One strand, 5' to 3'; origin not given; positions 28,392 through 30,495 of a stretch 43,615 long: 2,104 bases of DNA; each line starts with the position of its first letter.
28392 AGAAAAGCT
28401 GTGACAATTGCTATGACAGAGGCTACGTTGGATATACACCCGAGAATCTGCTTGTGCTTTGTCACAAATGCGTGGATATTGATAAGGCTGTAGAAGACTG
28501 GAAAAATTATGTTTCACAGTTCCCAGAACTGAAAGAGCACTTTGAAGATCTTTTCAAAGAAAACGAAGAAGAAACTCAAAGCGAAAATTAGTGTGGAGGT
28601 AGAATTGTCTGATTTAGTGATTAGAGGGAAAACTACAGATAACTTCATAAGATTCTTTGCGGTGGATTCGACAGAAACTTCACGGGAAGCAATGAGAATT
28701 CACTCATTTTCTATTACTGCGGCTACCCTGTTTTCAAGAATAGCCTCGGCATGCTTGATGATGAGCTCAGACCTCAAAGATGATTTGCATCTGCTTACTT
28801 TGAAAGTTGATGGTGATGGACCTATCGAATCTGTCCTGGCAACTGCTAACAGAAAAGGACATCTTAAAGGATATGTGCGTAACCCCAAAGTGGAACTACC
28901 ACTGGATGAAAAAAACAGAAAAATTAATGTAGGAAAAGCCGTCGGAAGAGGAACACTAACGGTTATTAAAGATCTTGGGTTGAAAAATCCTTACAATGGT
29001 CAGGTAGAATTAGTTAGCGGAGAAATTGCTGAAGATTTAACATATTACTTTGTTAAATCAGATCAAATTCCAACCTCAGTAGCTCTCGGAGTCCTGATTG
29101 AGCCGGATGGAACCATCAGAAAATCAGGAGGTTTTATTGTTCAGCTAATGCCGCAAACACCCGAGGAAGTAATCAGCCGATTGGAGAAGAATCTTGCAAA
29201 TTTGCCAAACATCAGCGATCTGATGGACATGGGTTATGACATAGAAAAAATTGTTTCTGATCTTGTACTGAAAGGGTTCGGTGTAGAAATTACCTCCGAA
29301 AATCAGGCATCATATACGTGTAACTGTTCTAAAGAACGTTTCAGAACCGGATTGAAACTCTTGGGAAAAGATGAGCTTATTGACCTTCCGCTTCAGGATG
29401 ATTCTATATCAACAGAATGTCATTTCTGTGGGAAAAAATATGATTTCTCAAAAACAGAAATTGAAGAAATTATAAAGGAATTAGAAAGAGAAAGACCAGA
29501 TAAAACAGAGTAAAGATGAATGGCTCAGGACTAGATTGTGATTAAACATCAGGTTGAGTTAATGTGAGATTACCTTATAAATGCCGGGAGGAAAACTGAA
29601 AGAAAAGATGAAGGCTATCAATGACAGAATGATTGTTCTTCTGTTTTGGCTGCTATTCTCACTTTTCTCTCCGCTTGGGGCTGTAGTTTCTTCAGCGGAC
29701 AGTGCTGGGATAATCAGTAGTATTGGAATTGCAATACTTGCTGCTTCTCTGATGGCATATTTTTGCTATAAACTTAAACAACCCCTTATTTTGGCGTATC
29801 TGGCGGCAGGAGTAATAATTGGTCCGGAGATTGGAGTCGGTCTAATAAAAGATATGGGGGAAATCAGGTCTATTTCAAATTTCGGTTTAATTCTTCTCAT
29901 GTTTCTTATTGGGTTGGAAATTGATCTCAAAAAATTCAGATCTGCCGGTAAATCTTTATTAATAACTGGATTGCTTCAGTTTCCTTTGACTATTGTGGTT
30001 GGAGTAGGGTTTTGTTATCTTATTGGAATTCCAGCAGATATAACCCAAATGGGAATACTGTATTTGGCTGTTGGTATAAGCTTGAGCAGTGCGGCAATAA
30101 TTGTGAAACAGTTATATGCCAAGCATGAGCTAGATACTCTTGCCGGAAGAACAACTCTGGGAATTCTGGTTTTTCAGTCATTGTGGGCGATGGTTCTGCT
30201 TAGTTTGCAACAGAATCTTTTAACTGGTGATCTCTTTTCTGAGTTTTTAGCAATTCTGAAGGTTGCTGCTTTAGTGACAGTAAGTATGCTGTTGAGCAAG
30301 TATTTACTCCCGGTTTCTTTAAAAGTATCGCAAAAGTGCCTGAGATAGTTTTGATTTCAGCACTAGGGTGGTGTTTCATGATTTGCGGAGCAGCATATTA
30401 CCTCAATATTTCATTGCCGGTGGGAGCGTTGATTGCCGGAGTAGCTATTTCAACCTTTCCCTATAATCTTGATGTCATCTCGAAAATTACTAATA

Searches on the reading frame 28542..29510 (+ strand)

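Call 89: search_protein_families(library=pfam, proteins=[window:28542-29510:+], max_evalue=0.00001)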
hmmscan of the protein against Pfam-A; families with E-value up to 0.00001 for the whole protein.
window:28542-29510:+ (323 aa): 1 family
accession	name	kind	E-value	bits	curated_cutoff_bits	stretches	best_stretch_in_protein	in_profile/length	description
PF01430.24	HSP33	-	4.7e-87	292.3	21.4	1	24-303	1-273/273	Hsp33 protein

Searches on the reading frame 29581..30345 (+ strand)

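Call 89: search_protein_families(library=pfam, proteins=[window:29581-30345:+], max_evalue=0.00001)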
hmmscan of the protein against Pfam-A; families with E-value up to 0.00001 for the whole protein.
window:29581-30345:+ (255 aa): 1 family
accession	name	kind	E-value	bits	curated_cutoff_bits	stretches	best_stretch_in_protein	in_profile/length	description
PF00999.27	Na_H_Exchanger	-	6.3e-27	94.8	26.2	1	53-248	2-200/375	Sodium/hydrogen exchanger, transmembrane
